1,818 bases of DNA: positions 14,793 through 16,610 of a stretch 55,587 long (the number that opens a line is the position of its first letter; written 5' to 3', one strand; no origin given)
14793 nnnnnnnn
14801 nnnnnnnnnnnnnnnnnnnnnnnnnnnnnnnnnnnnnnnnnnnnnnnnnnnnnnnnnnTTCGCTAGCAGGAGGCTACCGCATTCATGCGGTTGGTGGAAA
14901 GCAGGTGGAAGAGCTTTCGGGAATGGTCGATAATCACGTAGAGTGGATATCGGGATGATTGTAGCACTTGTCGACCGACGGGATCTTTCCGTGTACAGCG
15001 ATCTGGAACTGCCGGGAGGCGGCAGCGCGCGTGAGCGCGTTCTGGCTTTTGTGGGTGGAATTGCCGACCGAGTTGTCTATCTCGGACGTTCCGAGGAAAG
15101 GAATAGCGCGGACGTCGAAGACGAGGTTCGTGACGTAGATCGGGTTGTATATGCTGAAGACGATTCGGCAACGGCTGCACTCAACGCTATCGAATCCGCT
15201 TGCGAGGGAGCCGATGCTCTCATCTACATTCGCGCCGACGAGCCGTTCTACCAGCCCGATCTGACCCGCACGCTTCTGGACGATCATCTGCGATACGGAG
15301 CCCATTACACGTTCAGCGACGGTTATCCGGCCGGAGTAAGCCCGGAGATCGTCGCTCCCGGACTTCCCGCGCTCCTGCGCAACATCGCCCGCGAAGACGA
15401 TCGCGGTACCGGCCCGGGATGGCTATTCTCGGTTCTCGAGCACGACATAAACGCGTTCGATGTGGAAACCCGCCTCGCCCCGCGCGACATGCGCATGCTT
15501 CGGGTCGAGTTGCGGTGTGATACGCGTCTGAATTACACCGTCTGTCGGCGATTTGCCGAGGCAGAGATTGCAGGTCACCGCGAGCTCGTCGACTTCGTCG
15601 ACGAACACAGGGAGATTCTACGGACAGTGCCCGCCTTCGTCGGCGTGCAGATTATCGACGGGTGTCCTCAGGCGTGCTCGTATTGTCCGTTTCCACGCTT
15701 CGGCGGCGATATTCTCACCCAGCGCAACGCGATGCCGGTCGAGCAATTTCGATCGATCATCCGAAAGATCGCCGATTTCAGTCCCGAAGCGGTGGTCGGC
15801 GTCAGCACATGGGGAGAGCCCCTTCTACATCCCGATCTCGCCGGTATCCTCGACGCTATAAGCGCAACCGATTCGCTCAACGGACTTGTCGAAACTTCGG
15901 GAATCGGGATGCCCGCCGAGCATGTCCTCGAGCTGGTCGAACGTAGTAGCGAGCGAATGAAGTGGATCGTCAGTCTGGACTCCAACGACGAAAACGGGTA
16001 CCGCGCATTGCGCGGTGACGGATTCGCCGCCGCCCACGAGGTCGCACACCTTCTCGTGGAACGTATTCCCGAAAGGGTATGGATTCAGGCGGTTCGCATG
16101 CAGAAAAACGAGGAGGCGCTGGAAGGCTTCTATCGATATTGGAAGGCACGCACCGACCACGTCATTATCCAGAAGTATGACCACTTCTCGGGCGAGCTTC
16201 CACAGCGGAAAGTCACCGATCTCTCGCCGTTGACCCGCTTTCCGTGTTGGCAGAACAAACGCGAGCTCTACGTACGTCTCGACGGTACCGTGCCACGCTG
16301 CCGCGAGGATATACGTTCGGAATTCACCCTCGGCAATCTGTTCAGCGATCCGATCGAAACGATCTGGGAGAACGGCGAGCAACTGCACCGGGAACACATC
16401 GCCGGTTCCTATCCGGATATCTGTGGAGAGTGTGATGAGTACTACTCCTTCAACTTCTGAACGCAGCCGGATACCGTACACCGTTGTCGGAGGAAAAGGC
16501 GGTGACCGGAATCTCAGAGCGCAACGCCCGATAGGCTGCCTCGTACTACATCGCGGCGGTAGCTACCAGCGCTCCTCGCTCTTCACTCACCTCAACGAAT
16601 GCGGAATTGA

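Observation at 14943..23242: Seven-gene translationally coupled operon linking radical-SAM/sugar-nucleotide-type enzymes to a cell-wall amidase, immediately upstream of flaA - product unknown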

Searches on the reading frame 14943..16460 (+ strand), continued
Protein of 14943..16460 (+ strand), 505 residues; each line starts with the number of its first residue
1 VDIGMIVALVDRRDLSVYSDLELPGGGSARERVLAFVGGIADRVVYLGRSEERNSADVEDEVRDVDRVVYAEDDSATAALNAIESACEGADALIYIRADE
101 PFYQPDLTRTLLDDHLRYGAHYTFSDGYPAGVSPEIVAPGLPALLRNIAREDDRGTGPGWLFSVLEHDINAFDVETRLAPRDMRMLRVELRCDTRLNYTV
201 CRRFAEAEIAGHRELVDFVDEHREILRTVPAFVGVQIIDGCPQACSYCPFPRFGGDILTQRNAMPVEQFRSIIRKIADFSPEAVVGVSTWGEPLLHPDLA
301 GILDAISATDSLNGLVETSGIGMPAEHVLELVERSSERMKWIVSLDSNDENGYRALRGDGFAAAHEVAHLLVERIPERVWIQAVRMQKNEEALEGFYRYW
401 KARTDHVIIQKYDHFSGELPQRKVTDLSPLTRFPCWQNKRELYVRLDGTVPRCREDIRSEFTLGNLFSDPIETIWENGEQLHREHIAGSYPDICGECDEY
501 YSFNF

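Call 41: search_protein_families(library=pfam, proteins=[L057:15038-16312:+, L057:16344-17012:+, L057:17034-18446:+, L057:18443-19873:+, L057:19870-21228:+, L079:12451-13053:+, L079:13109-13795:+, L079:13792-15258:+, L079:15260-16579:+, L079:17519-19057:+], max_evalue=0.001)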
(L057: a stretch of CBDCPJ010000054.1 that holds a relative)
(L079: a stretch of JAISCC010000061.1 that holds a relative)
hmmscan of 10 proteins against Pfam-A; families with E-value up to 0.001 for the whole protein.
L057:15038-16312:+ (424 aa): 4 families
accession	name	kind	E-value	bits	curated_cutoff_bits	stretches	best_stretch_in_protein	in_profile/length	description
PF13365.12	Trypsin_2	-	1.2e-31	110.9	27.6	1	129-267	1-144/144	Trypsin-like peptidase domain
PF00089.32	Trypsin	-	3.9e-20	73.1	20.6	1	129-292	27-218/220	Trypsin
PF13180.12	PDZ_2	-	2e-06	28.5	27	1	339-414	22-80/80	PDZ domain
PF17820.7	PDZ_6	-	5.7e-06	26.4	27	1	367-403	19-54/54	PDZ domain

L057:16344-17012:+ (222 aa): 6 families
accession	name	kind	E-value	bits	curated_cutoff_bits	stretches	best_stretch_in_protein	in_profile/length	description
PF02742.21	Fe_dep_repr_C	-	3.2e-33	114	27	1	66-134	1-69/70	Iron dependent repressor, metal binding and dimerisation domain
PF01325.25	Fe_dep_repress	-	5.6e-12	46.1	26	1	4-63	3-60/60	Iron dependent repressor, N-terminal DNA binding domain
PF04023.20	FeoA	-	4.1e-09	36.8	23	1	146-219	1-72/74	FeoA domain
PF01047.28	MarR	-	0.00026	21.2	24.6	1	24-56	16-48/59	MarR family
PF12802.13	MarR_2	-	0.00054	20.5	27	1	22-55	15-50/61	MarR family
PF13545.12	HTH_Crp_2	-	0.0009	19.6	27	0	25-58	22-56/70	Crp-like helix-turn-helix domain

L057:17034-18446:+ (470 aa): 3 families
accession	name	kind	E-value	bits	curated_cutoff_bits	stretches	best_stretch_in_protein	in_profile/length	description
PF05833.16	NFACT_N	-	2.1e-31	109.6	31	2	25-169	16-171/456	NFACT N-terminal and middle domains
PF05670.18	NFACT-R_1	-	1.6e-13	51.6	29.8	1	346-435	7-98/112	NFACT protein RNA binding domain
PF18297.6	NFACT-R_2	-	4.1e-05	24.1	26.9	1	347-425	7-80/104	NFACT protein RNA binding domain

L057:18443-19873:+ (476 aa): 0 families

L057:19870-21228:+ (452 aa): 3 families
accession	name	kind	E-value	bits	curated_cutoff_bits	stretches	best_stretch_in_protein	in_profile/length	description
PF08245.18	Mur_ligase_M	-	1.6e-17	64.5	24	1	114-230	1-124/200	Mur ligase middle domain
PF02875.26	Mur_ligase_C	-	6.2e-09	37.2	28.4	1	303-417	1-125/127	Mur ligase, glutamate ligase domain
PF21799.2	MurD-like_N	-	3.2e-08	34.2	27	1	12-96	5-82/88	Mur ligase MurD-like, N-terminal domain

L079:12451-13053:+ (200 aa): 1 family
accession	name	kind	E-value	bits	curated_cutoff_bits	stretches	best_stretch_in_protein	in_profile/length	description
PF00574.28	CLP_protease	-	6.6e-65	218.8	20.2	1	22-196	6-181/182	Clp protease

L079:13109-13795:+ (228 aa): 5 families
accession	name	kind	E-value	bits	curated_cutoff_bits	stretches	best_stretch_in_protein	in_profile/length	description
PF00005.33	ABC_tran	-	4.7e-33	115.1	25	1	22-173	1-137/137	ABC transporter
PF13304.12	AAA_21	-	1.8e-07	32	27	0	150-205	243-300/304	AAA domain, putative AbiEii toxin, Type IV TA system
PF02463.25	SMC_N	-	1.8e-07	31.2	40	1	137-217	135-211/220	RecF/RecN/SMC N terminal domain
PF13401.12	AAA_22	-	0.00052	20.8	27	0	33-200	6-120/130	AAA domain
PF25199.1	nSTAND_NTPase5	-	0.00096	19.4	34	0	30-81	39-93/145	Novel STAND NTPase 5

L079:13792-15258:+ (488 aa): 1 family
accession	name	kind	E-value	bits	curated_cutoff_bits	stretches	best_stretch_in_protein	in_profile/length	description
PF02687.27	FtsX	-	3.5e-19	69.5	25.5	1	353-479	4-120/120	FtsX-like permease C-terminal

L079:15260-16579:+ (439 aa): 2 families
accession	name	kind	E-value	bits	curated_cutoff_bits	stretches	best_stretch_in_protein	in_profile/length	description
PF02687.27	FtsX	-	5.4e-14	52.7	25.5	1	303-427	2-117/120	FtsX-like permease C-terminal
PF12704.14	MacB_PCD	-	1.1e-05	26.2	27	1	26-208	6-172/207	MacB-like periplasmic core domain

L079:17519-19057:+ (512 aa): 0 families

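Call 73: search_solved_structures(query=A1, max_evalue=0.01)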
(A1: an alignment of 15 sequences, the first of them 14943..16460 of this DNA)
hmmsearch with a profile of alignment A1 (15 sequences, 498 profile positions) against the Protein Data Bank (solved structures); distinct sequences matched with E-value up to 0.01: 5.
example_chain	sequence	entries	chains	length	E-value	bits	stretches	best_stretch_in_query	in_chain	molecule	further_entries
4m7t_A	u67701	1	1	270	4.9e-12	48.3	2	223-344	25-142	BtrN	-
4m7s_A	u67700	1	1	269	7.6e-12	47.7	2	225-344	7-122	BtrN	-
6efn_A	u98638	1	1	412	0.0021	19.8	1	221-367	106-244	Sporulation killing factor maturation protein SkfB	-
2z2u_A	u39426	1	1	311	0.0037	19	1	268-356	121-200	UPF0026 protein MJ0257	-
6djt_A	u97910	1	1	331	0.0042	18.8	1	268-356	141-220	S-adenosyl-L-methionine-dependent tRNA 4-demethylwyosine synthase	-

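Call 97: search_protein_families(library=pfam, proteins=[L043:12838-14913:-, L043:15166-16131:+, L043:16201-17724:+, L043:17737-18723:+, L079:19054-20217:+, L079:16707-17522:+, L057:18443-19873:+], max_evalue=0.001)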
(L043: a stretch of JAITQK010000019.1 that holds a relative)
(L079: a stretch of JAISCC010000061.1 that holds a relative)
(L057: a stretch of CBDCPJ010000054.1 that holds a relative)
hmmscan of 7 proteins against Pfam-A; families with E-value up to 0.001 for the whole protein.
L043:12838-14913:- (691 aa): 3 families
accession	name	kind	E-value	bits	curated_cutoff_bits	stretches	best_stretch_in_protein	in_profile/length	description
PF00015.26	MCPsignal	-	6.2e-28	98.2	34.6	1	466-625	10-168/172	Methyl-accepting chemotaxis protein (MCP) signalling domain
PF02743.24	dCache_1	-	1.2e-15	58.2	45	1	46-267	15-239/240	Cache domain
PF00672.30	HAMP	-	5e-08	33.6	25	1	303-347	2-46/53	HAMP domain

L043:15166-16131:+ (321 aa): 3 families
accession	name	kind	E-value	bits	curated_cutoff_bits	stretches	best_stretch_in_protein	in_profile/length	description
PF13407.12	Peripla_BP_4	-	1.2e-61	209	35.1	1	41-300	1-258/258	Periplasmic binding protein domain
PF13377.12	Peripla_BP_3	-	5.7e-09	36.7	26.5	1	179-304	25-153/167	Periplasmic binding protein-like domain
PF00532.27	Peripla_BP_1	-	5.7e-09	36.3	22.2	1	76-300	40-267/281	Periplasmic binding proteins and sugar binding domain of LacI family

L043:16201-17724:+ (507 aa): 4 families
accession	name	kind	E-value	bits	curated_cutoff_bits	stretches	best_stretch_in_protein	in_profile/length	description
PF00005.33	ABC_tran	-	7.3e-52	176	25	2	23-173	1-137/137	ABC transporter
PF13304.12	AAA_21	-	2.9e-05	24.7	27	0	35-56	1-22/304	AAA domain, putative AbiEii toxin, Type IV TA system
PF13555.12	AAA_29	-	8.4e-05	22.7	27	0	24-52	13-41/61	P-loop containing region of AAA domain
PF09818.15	ABC_ATPase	-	0.00036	20.1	23.2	0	440-498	214-272/283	P-loop domain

L043:17737-18723:+ (328 aa): 1 family
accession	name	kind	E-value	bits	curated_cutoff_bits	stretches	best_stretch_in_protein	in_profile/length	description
PF02653.21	BPD_transp_2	-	2e-39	135.8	26.8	1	41-316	1-268/269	Branched-chain amino acid transport system / permease component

L079:19054-20217:+ (387 aa): 7 families
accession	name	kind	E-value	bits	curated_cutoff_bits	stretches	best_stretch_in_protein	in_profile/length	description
PF00534.26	Glycos_transf_1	-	1.4e-41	142.3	26.4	1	195-355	10-172/172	Glycosyl transferases group 1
PF13692.12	Glyco_trans_1_4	-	9.8e-34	117.1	27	1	201-341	2-142/142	Glycosyl transferases group 1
PF13439.12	Glyco_transf_4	-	1.4e-19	71.1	28.5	1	22-176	1-165/170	Glycosyltransferase Family 4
PF13579.12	Glyco_trans_4_4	-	1.4e-11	45.5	29.7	1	23-176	1-158/158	Glycosyl transferase 4-like domain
PF20706.3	GT4-conflict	-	1.9e-08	34.1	26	1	197-365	194-381/385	Family 4 Glycosyltransferase in conflict systems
PF13524.12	Glyco_trans_1_2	-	2.6e-06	27.9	25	1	218-368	5-141/144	Glycosyl transferase-like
PF13477.12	Glyco_trans_4_2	-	1.2e-05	26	23.4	1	29-151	13-137/139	Glycosyl transferase 4-like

L079:16707-17522:+ (271 aa): 1 family
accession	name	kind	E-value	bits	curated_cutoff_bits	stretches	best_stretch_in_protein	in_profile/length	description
PF17131.11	LolA_like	-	5e-31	108.2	30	1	86-266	3-183/184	Outer membrane lipoprotein-sorting protein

L057:18443-19873:+ (476 aa): 0 families

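Call 108: list_cluster_members(proteins=[P0003, P0243, P0010, P0257, P0342, P0120, P0106, P0070, P0040, P0044])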
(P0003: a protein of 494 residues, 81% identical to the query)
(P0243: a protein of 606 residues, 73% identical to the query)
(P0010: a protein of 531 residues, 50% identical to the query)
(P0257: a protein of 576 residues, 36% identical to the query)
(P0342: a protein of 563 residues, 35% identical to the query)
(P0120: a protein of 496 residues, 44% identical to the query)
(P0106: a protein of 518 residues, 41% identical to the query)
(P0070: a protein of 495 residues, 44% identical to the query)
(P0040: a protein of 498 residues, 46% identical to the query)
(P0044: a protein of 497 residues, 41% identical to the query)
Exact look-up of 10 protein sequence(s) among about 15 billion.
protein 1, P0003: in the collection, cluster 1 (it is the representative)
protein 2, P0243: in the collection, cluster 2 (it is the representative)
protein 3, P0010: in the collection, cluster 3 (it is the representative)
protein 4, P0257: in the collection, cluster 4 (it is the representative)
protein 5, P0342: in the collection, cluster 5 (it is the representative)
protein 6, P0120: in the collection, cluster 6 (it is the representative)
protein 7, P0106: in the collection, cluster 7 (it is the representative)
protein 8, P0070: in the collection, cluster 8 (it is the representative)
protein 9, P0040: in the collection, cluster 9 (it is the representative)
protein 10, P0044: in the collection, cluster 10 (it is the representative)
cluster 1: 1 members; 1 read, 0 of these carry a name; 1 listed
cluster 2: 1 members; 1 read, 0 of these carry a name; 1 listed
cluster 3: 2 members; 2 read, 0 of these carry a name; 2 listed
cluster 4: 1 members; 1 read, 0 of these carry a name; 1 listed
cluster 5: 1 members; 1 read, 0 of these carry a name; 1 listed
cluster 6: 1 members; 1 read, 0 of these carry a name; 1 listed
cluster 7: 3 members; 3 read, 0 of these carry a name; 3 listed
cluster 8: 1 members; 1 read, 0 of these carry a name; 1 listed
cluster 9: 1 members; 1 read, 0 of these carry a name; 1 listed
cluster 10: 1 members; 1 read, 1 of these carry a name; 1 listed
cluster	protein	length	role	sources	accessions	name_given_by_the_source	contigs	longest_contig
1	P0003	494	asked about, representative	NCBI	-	-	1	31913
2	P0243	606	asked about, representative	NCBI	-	-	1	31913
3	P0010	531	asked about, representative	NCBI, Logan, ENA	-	-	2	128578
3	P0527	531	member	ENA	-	-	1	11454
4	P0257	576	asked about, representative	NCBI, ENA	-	-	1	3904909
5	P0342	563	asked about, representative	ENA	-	-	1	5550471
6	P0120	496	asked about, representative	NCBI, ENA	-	-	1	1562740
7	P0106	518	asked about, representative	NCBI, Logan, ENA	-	-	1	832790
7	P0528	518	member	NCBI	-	-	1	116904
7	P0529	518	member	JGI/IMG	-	-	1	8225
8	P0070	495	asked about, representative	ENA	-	-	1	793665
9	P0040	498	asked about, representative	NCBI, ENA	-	-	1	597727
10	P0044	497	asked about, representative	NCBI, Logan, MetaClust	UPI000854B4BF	status=active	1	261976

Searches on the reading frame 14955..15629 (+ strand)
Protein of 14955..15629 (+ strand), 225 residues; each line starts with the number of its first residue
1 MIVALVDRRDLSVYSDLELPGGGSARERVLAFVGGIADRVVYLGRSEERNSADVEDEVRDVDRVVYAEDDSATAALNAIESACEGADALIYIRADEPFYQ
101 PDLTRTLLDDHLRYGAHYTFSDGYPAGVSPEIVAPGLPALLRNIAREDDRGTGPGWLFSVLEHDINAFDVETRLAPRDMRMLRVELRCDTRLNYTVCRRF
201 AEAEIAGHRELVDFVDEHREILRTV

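Call 104: search_solved_structures(query=A9, max_evalue=10)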
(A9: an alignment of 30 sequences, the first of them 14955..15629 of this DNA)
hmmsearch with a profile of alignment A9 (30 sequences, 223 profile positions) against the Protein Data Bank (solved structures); distinct sequences matched with E-value up to 10: 11.
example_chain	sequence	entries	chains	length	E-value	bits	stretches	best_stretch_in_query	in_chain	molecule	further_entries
6oew_A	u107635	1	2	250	0.00021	24.4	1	36-144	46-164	Cytidylyltransferase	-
2qkx_A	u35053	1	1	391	0.18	14.8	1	20-114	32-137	Bifunctional protein glmU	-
3duv_A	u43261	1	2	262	0.22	14.5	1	22-113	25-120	3-deoxy-manno-octulosonate cytidylyltransferase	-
1vh3_A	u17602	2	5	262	0.22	14.5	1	22-113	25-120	3-deoxy-manno-octulosonate cytidylyltransferase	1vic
3d8v_A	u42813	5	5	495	0.28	14.1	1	20-114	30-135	Bifunctional protein glmU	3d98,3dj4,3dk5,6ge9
3spt_A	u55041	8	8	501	0.29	14.1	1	20-114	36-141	Bifunctional protein glmU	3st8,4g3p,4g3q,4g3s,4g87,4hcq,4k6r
3foq_A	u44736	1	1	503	0.29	14.1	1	20-114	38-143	Bifunctional protein glmU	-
2v0h_A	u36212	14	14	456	0.53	13.2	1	21-107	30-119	BIFUNCTIONAL PROTEIN GLMU | GLUCOSAMINE-1-PHOSPHATE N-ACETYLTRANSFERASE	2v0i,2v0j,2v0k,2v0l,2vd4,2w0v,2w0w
2e8b_A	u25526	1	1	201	0.77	12.7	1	6-109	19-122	Probable molybdopterin-guanine dinucleotide biosynthesis protein A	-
7uqc_B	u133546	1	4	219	1.5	11.7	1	21-99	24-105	Fab MS39p2w174 Heavy Chain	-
7k7r_B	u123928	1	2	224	1.6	11.7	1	21-99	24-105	Fab HC MS39p2w174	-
